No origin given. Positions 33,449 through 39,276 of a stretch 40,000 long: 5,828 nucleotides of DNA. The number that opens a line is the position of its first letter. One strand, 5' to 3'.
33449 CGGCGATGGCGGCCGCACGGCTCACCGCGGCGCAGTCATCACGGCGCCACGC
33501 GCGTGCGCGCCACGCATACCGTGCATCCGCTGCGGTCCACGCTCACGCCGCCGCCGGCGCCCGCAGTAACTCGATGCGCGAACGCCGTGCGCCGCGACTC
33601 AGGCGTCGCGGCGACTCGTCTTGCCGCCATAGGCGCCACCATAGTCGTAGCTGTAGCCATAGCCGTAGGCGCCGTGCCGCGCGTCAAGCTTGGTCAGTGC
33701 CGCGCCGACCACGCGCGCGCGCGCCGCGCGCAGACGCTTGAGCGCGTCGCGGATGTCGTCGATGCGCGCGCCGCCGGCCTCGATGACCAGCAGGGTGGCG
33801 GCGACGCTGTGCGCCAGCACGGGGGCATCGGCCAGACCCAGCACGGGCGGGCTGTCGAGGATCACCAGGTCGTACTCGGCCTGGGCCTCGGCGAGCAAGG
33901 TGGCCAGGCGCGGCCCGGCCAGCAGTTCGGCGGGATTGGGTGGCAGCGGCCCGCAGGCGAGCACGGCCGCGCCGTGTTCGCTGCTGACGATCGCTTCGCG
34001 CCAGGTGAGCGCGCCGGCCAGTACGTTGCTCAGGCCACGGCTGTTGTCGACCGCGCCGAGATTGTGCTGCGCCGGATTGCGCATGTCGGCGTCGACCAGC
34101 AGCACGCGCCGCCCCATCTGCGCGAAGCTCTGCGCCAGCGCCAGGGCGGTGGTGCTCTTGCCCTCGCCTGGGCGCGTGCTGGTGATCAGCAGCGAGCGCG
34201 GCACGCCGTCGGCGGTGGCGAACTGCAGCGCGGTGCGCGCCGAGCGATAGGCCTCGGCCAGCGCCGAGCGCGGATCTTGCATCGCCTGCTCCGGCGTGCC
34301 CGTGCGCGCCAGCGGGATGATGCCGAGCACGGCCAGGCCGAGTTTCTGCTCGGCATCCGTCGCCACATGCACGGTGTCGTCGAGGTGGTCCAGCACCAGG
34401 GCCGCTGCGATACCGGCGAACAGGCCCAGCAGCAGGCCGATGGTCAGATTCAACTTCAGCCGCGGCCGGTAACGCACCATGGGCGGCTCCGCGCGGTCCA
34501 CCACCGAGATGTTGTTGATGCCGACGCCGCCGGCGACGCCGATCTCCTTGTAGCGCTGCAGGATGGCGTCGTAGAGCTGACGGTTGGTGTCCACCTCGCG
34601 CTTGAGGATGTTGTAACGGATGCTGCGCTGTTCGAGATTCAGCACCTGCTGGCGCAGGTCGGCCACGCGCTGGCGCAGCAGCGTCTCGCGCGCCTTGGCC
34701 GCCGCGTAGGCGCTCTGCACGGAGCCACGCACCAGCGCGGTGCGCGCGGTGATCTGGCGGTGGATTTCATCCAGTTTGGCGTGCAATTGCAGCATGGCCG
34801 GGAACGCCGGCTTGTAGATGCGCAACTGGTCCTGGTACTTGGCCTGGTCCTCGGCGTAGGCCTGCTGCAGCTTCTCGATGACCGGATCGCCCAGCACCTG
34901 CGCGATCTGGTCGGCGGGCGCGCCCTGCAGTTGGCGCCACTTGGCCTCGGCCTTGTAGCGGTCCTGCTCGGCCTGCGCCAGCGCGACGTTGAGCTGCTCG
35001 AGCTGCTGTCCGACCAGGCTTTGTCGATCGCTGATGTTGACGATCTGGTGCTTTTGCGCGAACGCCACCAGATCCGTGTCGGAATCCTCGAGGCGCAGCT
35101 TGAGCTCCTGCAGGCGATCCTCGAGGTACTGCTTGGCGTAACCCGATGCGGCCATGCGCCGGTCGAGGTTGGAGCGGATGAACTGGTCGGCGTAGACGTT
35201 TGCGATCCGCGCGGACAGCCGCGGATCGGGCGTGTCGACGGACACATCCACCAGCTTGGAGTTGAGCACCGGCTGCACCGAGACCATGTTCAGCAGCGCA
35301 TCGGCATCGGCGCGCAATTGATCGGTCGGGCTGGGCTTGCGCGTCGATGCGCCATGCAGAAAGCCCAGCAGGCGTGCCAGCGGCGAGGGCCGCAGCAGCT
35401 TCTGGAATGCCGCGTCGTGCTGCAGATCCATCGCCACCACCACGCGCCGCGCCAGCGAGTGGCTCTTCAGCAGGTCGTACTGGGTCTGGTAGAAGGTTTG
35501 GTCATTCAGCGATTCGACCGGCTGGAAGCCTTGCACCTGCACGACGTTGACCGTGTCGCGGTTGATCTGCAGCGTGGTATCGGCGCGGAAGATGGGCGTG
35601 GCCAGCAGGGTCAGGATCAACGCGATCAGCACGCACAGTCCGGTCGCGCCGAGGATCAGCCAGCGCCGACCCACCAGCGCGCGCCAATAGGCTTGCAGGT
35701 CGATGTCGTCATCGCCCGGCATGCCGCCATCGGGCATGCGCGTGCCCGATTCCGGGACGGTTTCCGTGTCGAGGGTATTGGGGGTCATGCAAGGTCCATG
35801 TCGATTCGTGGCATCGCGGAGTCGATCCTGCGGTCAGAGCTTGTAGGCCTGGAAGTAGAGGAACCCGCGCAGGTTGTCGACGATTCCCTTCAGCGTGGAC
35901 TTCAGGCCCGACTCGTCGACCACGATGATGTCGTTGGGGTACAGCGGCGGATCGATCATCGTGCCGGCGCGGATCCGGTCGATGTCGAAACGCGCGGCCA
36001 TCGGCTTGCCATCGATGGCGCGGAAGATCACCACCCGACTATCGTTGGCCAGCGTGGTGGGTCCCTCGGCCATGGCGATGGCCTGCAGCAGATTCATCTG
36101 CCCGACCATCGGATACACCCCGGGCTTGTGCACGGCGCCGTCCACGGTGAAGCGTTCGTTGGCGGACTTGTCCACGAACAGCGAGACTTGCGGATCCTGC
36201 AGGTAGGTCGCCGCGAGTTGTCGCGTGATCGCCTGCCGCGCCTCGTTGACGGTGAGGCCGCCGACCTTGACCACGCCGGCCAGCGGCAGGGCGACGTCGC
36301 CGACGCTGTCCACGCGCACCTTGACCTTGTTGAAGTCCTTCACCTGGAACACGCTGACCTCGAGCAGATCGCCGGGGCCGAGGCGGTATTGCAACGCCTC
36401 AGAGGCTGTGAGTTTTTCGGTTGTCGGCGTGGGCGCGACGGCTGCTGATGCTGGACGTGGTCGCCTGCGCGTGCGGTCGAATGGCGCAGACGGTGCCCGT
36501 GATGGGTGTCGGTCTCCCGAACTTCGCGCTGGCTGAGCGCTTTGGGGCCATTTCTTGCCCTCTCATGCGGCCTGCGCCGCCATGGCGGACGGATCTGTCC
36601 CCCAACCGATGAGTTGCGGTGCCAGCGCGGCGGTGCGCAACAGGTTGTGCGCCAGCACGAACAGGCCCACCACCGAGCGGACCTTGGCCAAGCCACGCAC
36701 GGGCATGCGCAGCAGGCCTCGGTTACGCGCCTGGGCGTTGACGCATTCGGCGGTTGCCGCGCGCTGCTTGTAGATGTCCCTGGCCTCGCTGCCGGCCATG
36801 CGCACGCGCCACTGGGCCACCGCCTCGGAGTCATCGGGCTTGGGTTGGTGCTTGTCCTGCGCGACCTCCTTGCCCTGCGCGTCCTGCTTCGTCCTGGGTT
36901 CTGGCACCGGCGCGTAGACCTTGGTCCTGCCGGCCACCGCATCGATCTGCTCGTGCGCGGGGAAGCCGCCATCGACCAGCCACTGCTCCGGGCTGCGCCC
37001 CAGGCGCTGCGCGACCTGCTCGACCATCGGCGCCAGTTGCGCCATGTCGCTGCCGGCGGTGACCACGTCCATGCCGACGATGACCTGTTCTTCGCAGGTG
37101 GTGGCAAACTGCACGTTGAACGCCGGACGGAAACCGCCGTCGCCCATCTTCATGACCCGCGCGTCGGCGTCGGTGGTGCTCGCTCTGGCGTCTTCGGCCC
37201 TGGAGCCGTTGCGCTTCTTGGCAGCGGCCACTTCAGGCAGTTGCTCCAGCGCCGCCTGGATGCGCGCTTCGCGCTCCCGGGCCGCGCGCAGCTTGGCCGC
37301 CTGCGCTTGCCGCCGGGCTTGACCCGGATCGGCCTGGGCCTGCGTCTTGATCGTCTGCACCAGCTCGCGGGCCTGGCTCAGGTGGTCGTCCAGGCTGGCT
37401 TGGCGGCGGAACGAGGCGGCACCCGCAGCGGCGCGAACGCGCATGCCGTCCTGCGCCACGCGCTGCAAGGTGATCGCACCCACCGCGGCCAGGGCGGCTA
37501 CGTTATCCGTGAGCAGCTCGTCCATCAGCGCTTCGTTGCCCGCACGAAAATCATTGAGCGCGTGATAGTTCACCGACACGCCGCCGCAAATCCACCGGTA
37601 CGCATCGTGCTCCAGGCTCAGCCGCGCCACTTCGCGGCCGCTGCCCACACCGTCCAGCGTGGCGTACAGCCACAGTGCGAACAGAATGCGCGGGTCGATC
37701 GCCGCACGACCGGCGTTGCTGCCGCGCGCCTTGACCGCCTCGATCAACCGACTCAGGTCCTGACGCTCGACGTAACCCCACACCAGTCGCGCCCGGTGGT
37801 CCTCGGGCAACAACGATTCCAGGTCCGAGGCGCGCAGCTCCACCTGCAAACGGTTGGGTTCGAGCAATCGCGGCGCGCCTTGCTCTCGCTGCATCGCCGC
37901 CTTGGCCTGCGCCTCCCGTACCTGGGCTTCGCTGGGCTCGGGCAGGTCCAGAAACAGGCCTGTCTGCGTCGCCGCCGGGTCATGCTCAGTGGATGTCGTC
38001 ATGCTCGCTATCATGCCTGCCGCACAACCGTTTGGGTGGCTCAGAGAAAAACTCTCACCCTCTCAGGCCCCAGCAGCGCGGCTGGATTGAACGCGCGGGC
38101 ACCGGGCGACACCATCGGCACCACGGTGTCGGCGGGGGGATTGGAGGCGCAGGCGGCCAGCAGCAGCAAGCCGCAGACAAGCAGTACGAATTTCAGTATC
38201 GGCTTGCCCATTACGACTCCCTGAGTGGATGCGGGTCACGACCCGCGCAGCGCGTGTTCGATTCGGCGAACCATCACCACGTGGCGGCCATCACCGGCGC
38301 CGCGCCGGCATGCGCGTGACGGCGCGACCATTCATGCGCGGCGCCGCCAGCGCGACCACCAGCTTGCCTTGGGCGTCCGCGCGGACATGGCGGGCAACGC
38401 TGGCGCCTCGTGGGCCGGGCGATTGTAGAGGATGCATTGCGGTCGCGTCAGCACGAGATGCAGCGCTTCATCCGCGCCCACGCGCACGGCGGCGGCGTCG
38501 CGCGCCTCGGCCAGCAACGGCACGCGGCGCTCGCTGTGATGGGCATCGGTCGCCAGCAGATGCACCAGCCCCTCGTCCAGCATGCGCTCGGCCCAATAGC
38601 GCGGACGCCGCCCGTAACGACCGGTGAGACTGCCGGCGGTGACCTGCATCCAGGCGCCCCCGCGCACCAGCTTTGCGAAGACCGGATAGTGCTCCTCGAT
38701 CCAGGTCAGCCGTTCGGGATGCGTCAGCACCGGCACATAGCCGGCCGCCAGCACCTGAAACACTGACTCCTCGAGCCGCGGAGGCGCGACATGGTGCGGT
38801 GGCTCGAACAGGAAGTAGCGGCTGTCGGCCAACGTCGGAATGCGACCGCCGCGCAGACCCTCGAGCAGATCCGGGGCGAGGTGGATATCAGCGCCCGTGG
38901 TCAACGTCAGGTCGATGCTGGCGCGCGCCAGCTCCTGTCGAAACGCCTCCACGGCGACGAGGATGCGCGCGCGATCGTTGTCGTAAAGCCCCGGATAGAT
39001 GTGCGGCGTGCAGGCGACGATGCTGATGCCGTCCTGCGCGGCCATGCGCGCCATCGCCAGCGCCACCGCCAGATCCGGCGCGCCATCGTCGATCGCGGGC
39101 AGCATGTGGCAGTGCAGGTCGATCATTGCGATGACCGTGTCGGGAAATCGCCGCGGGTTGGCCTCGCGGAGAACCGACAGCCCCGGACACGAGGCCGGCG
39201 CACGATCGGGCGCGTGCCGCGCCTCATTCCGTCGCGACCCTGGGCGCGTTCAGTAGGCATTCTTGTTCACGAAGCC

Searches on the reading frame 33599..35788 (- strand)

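Call 44: search_protein_families(library=pfam, proteins=[window:33599-35788:-], max_evalue=0.00001)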
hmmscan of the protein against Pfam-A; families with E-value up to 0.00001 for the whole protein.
window:33599-35788:- (729 aa): 5 families
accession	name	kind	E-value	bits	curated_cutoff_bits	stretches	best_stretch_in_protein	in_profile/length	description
PF13614.12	AAA_31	-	1.6e-14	54.7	27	1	535-660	6-139/177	AAA domain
PF13807.11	GNVR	-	3.8e-12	46.4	27.7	1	395-465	9-79/82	G-rich domain on putative tyrosine kinase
PF02706.20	Wzz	-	7.8e-12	45.8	25.5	1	27-117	1-88/91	Chain length determinant protein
PF01656.29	CbiA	-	2.3e-10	40.9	25.4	1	534-704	2-86/125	CobQ/CobB/MinD/ParA nucleotide binding domain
PF10609.15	ParA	-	1.4e-06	28.3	27.1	1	530-651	3-124/246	NUBPL iron-transfer P-loop NTPase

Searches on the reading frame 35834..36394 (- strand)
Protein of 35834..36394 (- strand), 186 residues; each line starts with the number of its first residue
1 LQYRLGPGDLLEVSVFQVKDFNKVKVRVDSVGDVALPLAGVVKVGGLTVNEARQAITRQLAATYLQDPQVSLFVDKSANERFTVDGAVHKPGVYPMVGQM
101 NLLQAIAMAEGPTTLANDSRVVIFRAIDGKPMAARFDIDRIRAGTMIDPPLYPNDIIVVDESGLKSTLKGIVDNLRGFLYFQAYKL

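Call 44: search_protein_families(library=pfam, proteins=[window:35834-36394:-], max_evalue=0.00001)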
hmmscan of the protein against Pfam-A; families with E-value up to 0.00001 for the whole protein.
window:35834-36394:- (186 aa): 3 families
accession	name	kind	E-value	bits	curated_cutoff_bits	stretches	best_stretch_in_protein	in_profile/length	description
PF02563.21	Poly_export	-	3.6e-22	78.7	28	1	2-74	6-76/77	Polysaccharide biosynthesis/export protein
PF10531.15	SLBB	-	1.6e-10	41.1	27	1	82-132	2-52/55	SLBB domain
PF22461.2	SLBB_2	-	2.5e-08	34.3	27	1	81-159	2-79/79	SLBB domain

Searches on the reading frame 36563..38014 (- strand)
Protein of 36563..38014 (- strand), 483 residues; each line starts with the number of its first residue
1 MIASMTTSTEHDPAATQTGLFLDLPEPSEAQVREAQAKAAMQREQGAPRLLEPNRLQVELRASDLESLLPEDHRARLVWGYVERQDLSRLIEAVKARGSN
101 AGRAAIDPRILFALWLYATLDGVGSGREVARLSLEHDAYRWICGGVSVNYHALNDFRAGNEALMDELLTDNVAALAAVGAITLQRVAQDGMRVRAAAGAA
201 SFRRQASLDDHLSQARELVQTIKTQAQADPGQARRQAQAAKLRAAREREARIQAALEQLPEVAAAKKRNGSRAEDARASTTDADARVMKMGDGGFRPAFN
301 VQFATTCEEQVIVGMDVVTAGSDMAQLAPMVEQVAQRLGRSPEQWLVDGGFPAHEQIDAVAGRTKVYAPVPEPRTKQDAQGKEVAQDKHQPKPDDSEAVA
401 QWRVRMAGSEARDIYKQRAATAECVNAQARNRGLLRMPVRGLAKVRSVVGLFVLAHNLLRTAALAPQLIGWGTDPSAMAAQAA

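Call 44: search_protein_families(library=pfam, proteins=[window:36563-38014:-], max_evalue=0.00001)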
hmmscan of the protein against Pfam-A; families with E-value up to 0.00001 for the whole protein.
window:36563-38014:- (483 aa): 2 families
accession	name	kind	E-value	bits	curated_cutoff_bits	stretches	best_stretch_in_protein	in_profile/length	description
PF13751.12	DDE_Tnp_1_6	-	5.3e-08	33.6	25.1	1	389-460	51-123/125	Transposase DDE domain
PF05598.16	DUF772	-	6.8e-07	29.6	23.1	1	102-169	1-72/74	Transposase domain (DUF772)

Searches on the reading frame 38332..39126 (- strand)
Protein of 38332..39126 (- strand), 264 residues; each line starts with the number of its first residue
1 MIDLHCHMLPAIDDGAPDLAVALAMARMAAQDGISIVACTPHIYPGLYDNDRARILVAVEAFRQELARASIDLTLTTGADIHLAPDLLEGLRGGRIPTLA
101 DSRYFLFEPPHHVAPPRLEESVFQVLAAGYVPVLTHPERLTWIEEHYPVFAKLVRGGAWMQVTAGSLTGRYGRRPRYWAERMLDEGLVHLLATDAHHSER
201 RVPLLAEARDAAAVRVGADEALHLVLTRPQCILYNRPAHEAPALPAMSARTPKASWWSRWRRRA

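Call 44: search_protein_families(library=pfam, proteins=[window:38332-39126:-], max_evalue=0.00001)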
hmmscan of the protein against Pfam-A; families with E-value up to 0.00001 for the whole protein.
window:38332-39126:- (264 aa): 1 family
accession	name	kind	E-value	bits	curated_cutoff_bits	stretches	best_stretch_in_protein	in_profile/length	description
PF19567.5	CpsB_CapC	-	1.6e-53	181.9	27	1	1-233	1-233/234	Capsular polysaccharide synthesis, CpsB/CapC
